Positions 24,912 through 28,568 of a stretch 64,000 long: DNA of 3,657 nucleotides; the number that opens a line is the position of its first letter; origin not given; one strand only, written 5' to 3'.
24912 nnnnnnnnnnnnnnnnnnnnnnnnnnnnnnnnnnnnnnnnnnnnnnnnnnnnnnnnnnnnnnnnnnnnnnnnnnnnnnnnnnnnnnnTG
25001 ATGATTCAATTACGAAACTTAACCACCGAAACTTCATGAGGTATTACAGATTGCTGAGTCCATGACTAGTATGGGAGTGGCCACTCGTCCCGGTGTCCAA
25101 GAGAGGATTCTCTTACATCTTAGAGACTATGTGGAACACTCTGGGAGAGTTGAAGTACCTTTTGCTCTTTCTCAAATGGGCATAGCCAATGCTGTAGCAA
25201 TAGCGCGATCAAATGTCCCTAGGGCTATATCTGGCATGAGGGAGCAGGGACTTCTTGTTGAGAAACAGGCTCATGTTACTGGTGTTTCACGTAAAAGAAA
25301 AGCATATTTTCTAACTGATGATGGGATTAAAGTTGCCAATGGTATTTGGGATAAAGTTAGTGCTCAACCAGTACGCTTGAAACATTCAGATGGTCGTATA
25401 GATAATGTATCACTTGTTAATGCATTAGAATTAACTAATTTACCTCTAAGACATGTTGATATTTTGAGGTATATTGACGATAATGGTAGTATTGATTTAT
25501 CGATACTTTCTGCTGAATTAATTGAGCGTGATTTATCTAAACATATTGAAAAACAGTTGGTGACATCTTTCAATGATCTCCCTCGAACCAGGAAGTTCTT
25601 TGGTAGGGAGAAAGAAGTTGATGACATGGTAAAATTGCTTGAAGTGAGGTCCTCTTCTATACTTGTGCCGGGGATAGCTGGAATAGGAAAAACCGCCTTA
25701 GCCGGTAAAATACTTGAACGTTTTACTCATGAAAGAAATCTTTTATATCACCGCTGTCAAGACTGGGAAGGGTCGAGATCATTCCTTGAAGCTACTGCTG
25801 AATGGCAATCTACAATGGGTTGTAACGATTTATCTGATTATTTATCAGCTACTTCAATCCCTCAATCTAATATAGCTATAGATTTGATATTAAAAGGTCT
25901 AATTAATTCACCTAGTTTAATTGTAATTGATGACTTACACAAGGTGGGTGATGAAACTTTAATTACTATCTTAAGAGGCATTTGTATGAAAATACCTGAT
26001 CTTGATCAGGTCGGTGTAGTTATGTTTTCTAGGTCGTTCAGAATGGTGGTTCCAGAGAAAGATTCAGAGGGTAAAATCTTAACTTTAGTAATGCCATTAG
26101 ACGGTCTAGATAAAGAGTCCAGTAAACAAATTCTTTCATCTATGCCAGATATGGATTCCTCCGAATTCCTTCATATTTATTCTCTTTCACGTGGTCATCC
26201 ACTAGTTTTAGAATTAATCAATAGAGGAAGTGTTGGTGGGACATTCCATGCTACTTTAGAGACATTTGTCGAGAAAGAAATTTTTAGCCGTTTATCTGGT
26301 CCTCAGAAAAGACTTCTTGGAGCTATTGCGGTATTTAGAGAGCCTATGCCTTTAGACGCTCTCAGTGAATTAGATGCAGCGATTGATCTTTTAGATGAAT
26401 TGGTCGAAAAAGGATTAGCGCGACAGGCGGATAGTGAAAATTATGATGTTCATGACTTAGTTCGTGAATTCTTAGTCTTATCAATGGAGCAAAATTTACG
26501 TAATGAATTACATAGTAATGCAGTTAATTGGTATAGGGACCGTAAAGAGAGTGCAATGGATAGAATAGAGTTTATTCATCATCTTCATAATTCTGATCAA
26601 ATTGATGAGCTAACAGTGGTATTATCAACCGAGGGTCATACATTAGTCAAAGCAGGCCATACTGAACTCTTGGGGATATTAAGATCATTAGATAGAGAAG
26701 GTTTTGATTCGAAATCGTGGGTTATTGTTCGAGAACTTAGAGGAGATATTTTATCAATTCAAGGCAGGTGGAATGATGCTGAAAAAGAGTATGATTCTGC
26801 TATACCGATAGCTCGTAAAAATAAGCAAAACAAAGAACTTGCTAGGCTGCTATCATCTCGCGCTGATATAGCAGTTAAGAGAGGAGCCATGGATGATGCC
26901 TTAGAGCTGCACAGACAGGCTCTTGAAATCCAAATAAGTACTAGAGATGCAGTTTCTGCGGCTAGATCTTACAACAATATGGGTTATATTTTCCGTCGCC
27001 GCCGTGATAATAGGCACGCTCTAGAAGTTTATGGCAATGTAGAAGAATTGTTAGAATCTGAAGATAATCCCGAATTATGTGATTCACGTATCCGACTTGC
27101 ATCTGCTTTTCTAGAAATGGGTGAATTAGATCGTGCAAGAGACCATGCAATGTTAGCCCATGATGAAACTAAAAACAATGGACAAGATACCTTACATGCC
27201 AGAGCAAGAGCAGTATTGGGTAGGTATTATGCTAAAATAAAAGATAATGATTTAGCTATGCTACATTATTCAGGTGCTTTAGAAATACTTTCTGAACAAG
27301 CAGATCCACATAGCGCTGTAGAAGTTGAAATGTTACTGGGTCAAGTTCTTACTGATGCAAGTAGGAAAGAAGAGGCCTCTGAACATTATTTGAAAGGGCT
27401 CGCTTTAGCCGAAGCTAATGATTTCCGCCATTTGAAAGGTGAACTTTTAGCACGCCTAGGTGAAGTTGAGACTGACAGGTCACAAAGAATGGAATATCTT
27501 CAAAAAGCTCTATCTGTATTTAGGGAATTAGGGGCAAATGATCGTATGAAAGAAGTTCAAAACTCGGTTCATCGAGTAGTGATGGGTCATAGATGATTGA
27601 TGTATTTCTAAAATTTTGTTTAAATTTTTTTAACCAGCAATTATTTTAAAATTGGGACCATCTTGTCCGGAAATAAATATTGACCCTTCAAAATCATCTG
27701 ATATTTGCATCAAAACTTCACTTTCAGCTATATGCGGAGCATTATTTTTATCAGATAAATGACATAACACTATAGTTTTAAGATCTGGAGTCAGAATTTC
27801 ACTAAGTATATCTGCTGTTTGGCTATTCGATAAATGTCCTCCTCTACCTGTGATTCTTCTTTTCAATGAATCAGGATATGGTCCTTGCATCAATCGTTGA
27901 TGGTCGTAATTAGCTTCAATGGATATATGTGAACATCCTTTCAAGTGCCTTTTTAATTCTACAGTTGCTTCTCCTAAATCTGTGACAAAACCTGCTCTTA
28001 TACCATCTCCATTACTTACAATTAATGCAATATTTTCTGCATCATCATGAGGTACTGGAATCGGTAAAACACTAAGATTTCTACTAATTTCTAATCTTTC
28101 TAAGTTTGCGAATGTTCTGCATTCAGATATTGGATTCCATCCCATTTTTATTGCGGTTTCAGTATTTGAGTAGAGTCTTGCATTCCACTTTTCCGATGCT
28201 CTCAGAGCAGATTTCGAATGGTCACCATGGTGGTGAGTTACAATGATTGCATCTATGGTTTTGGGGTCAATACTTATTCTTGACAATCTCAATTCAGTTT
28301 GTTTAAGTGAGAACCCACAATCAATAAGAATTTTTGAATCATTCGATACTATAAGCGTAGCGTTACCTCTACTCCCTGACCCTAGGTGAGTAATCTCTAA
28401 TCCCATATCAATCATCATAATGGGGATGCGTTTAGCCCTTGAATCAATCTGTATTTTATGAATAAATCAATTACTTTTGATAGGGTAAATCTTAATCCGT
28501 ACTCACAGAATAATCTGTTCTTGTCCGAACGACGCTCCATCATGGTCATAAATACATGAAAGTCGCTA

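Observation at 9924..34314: Candidate envelope-megaprotein production locus: AglB fusion, coupled subtilase, beta-helix adhesin, STAND-like regulator, MBL hydrolase, TSP3/propeller megaprotein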

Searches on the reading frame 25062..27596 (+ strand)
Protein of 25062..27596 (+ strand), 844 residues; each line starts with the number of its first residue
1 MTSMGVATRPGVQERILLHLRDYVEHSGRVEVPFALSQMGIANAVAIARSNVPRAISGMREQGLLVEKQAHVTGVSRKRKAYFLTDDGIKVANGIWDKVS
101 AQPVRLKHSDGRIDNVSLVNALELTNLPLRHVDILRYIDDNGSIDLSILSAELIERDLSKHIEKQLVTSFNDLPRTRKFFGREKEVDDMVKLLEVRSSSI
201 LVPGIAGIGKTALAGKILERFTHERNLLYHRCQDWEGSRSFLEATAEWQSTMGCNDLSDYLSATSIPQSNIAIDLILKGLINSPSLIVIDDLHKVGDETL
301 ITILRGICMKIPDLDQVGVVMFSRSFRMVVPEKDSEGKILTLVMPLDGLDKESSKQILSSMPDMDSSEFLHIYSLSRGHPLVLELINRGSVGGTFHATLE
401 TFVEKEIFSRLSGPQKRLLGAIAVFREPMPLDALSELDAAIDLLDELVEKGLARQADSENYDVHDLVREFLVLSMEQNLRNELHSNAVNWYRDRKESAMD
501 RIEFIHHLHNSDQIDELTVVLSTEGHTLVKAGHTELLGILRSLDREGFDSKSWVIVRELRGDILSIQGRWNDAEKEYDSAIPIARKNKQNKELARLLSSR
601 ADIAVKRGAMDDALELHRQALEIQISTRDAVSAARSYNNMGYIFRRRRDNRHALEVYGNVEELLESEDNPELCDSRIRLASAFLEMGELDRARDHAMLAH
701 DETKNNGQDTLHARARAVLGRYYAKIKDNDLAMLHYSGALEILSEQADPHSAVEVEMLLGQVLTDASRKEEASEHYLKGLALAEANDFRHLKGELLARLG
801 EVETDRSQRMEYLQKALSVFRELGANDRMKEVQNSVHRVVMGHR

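Call 4: search_protein_families(library=pfam, proteins=[window:25062-27596:+], max_evalue=0.01)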
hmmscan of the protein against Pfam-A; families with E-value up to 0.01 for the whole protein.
window:25062-27596:+ (844 aa): 16 families
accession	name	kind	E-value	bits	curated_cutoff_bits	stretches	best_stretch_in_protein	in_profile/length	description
PF13424.12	TPR_12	-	5.7e-17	62.1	30.1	4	560-624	9-75/77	Tetratricopeptide repeat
PF00515.34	TPR_1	-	2.3e-10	40.3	27.8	0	594-623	1-30/34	Tetratricopeptide repeat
PF13191.12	AAA_16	-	1.1e-07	32.9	32.6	1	178-302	1-151/167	AAA ATPase domain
PF14938.12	SNAP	-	3.2e-07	30.5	25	1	566-670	47-151/282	Soluble NSF attachment protein, SNAP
PF07719.23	TPR_2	-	4.6e-06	26.8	27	0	757-785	5-33/34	Tetratricopeptide repeat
PF17874.7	TPR_MalT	-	1.1e-05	25.3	45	1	600-788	7-196/336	MalT-like TPR region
PF13545.12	HTH_Crp_2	-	2.6e-05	24.5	27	1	15-69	5-56/70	Crp-like helix-turn-helix domain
PF09976.15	TPR_21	-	2.7e-05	24.4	25.5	0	555-588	147-180/193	Tetratricopeptide repeat-like domain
PF00931.28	NB-ARC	-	8.1e-05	22.4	23.5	1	190-386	9-201/248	NB-ARC domain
PF01637.24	ATPase_2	-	8.8e-05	22.9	33.2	1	179-384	1-223/225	ATPase domain predominantly from Archaea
PF13181.12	TPR_8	-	0.00028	21.2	25.7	0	758-786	6-34/34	Tetratricopeptide repeat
PF13414.12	TPR_11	-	0.00059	19.9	26.8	0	561-582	1-22/42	TPR repeat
PF25201.1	nSTAND6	-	0.0024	18.3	27.7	1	180-222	2-43/148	Novel STAND NTPase 6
PF13401.12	AAA_22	-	0.0042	17.8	27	0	198-303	6-104/130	AAA domain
PF10602.15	RPN7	-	0.0056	16.8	29.6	0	568-669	10-108/174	26S proteasome subunit RPN7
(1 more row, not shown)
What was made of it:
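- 25062..27596 (+): 844-aa cytoplasmic wHTH - STAND-type P-loop NTPase - TPR protein, the putative transcription regulator. It is the most conserved gene of the set. TPR_12 62 bits; AAA_16 32.9 bits (cut-off 32.6); NB-ARC 22.4 (below cut-off); HTH_Crp_2 24.5 (below cut-off) (call 4).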

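Call 5: search_protein_families(library=ncbifam, proteins=[window:25062-27596:+], max_evalue=0.01)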
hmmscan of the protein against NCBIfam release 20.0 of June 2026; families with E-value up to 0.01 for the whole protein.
window:25062-27596:+ (844 aa): 13 families
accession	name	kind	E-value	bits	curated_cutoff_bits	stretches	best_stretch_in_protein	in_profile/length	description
NF053617.1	SARPRegAfsRStmc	equivalog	1.3e-12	46.6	1430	1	553-759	775-981/986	SARP-family global regulator AfsR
NF053520.1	HK_Porph_FimS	equivalog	8.5e-12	44.1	600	2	611-730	141-261/618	sensor histidine kinase FimS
NF003420.0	PRK04841.1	equivalog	1.3e-09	36.7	537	1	396-629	248-488/903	HTH-type transcriptional regulator MalT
NF053720.1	NsdA_fam_reg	subfamily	5.4e-08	32.8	75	2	755-814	203-262/432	NsdA family TPR-like regulatory protein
NF047507.1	TPR_BatC_Lepto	exception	1.9e-07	30.8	175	1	568-658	38-120/214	TPR repeat-containing protein BatC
TIGR02521.1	type_IV_pilW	equivalog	2.9e-05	23.7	154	1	660-748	18-100/234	type IV pilus biogenesis/stability protein PilW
NF040959.1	MamA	equivalog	5.2e-05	22.8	200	0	674-783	72-169/204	magnetosome protein MamA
NF052312.1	T9SS_PorW_SprE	equivalog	0.00016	20.5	250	1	673-835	141-291/716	type IX secretion system periplasmic lipoprotein PorW/SprE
NF041717.1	HaaA_phane_TPR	equivalog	0.00029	19.1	1125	0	608-784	686-863/882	cyclophane-containing RiPP biosynthesis TPR protein HaaT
TIGR02928.1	TIGR02928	subfamily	0.00034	19.6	181.3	1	178-327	16-177/366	orc1/cdc6 family replication initiation protein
NF047371.1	FlcA_CTERM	equivalog_domain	0.0037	15.8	300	0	588-693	348-451/646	periplasmic flagellar collar protein FlcA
NF053779.1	BT3442_fam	equivalog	0.006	15.3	940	0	720-815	69-164/563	BT3442 family protein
TIGR03504.1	FimV_Cterm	subfamily_domain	0.0063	16.5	30.65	0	679-694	5-20/44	FimV/HubP family polar landmark protein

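Call 44: find_related_loci(query=A1, collection=metagenome_contigs, flank=10000)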
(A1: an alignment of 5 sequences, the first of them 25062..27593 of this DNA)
Query A1 (844 aa) in metagenome_contigs; peptide patterns used: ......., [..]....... (x = any residue, [..] = any of these).
600 stretches matched a pattern (row limit reached: there are more); 508 encode a relative of the query (tblastn E <= 1e-3); the best 80 are kept; 80 distinct loci.
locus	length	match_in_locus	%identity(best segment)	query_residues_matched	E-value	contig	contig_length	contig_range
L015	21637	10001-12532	96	1-844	0e+0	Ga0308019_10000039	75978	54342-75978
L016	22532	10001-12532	96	1-844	0e+0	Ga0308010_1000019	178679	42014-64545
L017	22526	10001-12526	92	1-843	0e+0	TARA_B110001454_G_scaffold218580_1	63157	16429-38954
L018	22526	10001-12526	91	1-843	0e+0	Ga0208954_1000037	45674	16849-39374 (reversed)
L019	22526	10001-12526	91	1-843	0e+0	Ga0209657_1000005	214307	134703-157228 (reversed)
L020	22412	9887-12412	91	1-843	0e+0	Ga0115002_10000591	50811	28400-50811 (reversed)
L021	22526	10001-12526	91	1-843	0e+0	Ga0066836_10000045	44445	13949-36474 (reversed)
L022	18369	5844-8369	91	1-843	0e+0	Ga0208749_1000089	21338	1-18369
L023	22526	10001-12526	91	1-843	0e+0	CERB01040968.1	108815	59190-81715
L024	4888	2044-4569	91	1-843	0e+0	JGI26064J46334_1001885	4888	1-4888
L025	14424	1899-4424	91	1-843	0e+0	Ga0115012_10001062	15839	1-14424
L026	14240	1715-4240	91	1-843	0e+0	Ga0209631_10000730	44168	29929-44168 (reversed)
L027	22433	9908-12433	91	1-843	0e+0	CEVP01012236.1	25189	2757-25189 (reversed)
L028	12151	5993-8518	91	1-843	0e+0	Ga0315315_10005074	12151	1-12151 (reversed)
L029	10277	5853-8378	90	1-843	0e+0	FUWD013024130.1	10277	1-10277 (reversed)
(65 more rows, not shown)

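Call 60: search_protein_families(library=padloc, proteins=[window:25062-27596:+], max_evalue=0.01)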
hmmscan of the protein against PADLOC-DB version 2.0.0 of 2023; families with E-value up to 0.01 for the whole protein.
window:25062-27596:+ (844 aa): 3 families
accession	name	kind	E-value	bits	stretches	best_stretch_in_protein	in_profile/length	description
PDLC01169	TPR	-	4.1e-06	24.4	1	463-630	57-224/252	TPR repeats containing protein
PDLC05079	PDC-S73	-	0.00015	18.7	1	148-224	143-218/752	-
PDLC03872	LmuC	-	0.0086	13.5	0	53-99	110-155/220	-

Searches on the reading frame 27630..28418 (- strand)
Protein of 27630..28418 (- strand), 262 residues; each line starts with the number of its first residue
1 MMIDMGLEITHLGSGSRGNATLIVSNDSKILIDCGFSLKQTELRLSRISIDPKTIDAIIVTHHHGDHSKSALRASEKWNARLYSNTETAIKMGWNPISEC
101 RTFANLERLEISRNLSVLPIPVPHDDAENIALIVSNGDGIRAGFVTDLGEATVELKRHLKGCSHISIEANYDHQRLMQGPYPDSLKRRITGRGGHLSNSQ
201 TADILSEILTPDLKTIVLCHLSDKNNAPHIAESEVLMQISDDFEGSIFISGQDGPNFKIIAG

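Call 4: search_protein_families(library=pfam, proteins=[window:27630-28418:-], max_evalue=0.01)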
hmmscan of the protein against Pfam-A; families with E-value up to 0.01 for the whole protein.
window:27630-28418:- (262 aa): 5 families
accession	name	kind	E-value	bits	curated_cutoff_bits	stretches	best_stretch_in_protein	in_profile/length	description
PF12706.13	Lactamase_B_2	-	4e-17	62.9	27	1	29-208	2-190/200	Beta-lactamase superfamily domain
PF00753.33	Lactamase_B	-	8.3e-17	62.2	22.7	1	17-106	5-95/196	Metallo-beta-lactamase superfamily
PF23023.1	Anti-Pycsar_Apyc1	-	0.002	18.1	50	1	18-69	20-68/250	Anti-Pycsar protein Apyc1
PF13483.12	Lactamase_B_3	-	0.0044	17.5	24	1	19-125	8-83/160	Beta-lactamase superfamily domain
PF19583.5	ODP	-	0.0079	16.5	27.2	0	19-89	4-76/194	ODP family beta lactamase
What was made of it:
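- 27630..28418 (-): 262-aa MBL-fold hydrolase. It is a neighbour in MGIIb only and is not part of the order-wide set. Lactamase_B_2 63 bits (call 4).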

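Call 5: search_protein_families(library=ncbifam, proteins=[window:27630-28418:-], max_evalue=0.01)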
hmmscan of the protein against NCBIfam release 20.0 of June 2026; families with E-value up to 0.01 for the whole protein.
window:27630-28418:- (262 aa): 23 families
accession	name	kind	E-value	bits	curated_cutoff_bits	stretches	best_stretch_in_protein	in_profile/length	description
TIGR02651.1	RNase_Z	equivalog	2.2e-08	33.5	292.95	1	20-67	20-64/302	ribonuclease Z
NF000801.0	PRK00055.1-3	equivalog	1.4e-07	30.9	252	1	20-67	22-66/307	ribonuclease Z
NF045584.1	cas14_MBL_CASP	equivalog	2.2e-07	29.6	800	1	18-69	14-65/612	type VII CRISPR-associated protein Cas14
TIGR03675.1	arCOG00543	equivalog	2.2e-07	29.5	580.2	1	8-68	176-242/631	beta-CASP ribonuclease aCPSF1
NF001911.0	PRK00685.1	equivalog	3.6e-07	29.9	144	1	19-100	8-86/228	metal-dependent hydrolase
NF012229.1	bla_class_B_core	domain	1.6e-06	28.3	100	1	20-89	17-85/139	metallo-beta-lactamase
NF002553.0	PRK02113.1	equivalog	2e-05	24.2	386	1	20-68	37-80/252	MBL fold metallo-hydrolase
TIGR03413.1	GSH_gloB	equivalog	3.6e-05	23.3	200.8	1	48-105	37-94/248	hydroxyacylglutathione hydrolase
NF033088.2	bla_subclass_B1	equivalog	6.1e-05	22.8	200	1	18-91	31-104/217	subclass B1 metallo-beta-lactamase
TIGR04558.1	SoxH_rel_PQQ_1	hypoth_equivalog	0.0001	21.5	300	1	15-68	31-85/285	quinoprotein relay system zinc metallohydrolase 1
NF041809.1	Avs1a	equivalog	0.00019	20.3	420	1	16-73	5-65/387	AVAST type 1 anti-phage system MBL fold metallo-hydrolase Avs1a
NF038231.1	MBL_Geo_Pelo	equivalog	0.00028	20.6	360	1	20-69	36-80/250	GPMC system MBL fold metallohydrolase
NF000456.2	blaMSI-1_fam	exception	0.0003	20.1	550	1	19-73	48-105/289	MSI-1 family subclass B3 metallo-beta-lactamase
NF033105.1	bla_subclass_B3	equivalog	0.00032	20.1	240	1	20-89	25-96/257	subclass B3 metallo-beta-lactamase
NF000805.0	PRK00055.2-3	equivalog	0.00061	19.1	416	0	22-68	26-69/307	ribonuclease Z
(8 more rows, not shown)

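Call 60: search_protein_families(library=padloc, proteins=[window:27630-28418:-], max_evalue=0.01)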
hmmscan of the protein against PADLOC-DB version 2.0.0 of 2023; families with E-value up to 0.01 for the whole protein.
window:27630-28418:- (262 aa): 3 families
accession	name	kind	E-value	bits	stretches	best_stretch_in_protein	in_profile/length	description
PDLC03854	LmuA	-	1.1e-06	26.1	1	19-77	14-79/345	-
PDLC03805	RTasMBL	-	1.9e-06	25.3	1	14-71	8-64/322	DRT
PDLC02158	Avs1a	-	0.0001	19.7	1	16-70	9-66/392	-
